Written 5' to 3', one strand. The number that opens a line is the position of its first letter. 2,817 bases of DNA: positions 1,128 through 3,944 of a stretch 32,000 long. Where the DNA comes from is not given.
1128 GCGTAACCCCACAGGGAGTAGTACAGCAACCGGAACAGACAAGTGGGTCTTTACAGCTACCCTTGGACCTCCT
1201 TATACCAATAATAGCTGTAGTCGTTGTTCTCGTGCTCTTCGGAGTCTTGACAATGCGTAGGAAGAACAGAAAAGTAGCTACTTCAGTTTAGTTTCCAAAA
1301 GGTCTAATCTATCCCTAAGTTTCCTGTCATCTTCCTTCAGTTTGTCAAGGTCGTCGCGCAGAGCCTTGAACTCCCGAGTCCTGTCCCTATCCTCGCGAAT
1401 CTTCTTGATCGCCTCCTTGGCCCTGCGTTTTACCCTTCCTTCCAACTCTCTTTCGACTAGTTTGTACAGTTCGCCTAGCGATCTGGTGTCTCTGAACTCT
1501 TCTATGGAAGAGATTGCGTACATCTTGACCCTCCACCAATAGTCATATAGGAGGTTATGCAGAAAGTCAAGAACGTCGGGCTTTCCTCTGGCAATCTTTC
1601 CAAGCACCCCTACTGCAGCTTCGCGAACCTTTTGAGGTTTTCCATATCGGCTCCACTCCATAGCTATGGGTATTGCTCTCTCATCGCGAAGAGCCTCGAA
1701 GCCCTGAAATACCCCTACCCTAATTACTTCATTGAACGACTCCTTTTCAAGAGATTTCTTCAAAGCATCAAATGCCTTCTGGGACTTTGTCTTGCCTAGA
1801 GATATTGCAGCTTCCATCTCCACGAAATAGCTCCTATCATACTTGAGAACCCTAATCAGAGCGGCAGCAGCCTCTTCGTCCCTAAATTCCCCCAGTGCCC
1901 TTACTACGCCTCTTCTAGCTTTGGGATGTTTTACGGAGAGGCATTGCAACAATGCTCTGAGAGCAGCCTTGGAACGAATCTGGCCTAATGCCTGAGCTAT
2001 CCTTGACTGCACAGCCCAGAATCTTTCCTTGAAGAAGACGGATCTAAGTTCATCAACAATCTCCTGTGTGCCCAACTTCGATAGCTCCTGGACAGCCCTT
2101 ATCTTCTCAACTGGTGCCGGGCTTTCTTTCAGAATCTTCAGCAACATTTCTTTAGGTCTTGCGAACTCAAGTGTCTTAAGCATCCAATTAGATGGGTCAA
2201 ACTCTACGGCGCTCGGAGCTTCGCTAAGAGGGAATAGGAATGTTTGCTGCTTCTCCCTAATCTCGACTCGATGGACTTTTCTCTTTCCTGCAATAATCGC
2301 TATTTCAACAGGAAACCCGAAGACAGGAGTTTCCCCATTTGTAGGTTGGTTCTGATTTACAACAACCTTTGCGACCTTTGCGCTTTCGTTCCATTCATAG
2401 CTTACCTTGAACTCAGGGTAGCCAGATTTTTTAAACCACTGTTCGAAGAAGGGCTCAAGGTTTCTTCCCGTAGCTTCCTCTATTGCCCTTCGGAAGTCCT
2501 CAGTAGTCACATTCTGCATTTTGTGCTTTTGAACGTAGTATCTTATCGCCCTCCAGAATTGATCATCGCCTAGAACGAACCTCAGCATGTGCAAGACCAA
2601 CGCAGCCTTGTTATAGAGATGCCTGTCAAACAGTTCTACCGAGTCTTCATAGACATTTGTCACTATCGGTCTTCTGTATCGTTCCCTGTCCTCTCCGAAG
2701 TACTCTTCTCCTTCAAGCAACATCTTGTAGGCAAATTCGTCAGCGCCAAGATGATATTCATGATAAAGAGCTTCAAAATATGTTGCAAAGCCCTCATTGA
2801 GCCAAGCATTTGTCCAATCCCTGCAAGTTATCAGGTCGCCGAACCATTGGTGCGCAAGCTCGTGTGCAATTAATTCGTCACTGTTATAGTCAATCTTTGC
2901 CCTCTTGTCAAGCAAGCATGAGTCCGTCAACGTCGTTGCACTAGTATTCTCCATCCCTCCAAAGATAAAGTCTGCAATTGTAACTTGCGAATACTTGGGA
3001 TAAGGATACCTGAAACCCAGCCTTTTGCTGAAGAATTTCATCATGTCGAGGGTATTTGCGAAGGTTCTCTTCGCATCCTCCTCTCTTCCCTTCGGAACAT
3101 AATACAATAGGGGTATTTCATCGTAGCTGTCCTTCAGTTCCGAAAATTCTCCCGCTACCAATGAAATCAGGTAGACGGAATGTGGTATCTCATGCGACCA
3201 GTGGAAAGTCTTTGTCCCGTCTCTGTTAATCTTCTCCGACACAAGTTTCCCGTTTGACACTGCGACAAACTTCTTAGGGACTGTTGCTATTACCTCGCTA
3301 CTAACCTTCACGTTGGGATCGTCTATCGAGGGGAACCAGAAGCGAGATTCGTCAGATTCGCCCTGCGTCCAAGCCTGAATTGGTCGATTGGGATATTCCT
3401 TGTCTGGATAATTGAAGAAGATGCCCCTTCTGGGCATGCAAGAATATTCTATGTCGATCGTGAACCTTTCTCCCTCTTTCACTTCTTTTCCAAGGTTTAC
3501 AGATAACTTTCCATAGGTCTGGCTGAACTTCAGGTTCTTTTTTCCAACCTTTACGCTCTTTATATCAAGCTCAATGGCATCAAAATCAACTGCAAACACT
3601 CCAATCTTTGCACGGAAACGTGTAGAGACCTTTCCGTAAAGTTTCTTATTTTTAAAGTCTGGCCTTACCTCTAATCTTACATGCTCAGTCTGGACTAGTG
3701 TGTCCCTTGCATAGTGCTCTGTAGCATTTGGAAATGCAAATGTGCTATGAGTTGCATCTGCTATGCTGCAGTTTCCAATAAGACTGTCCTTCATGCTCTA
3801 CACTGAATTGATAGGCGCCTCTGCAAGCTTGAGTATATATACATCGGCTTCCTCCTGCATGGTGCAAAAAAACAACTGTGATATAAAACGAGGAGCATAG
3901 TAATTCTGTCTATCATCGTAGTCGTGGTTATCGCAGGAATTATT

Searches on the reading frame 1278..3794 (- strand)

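Call 17: search_protein_families(library=pfam, proteins=[window:1278-3794:-], max_evalue=0.01)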
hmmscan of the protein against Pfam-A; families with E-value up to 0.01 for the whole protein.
window:1278-3794:- (838 aa): 6 families
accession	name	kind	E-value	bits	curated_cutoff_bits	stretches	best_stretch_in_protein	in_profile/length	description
PF01433.26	Peptidase_M1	-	2e-55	188.2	27.7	1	246-453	4-218/218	Peptidase family M1 domain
PF13646.12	HEAT_2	-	1.2e-32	112.5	27.7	3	614-690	3-79/88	HEAT repeats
PF17900.6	Peptidase_M1_N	-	1.9e-22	80.7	25.8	1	36-209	2-186/186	Peptidase M1 N-terminal domain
PF03130.22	HEAT_PBS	-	1.6e-16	59.3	20.9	1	627-651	2-26/27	PBS lyase HEAT-like repeat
PF11940.14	DUF3458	-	0.002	18.9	28.6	1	458-522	1-72/95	Domain of unknown function (DUF3458) Ig-like fold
PF13513.12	HEAT_EZ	-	0.0078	17.2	27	0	722-743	2-23/55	HEAT-like repeat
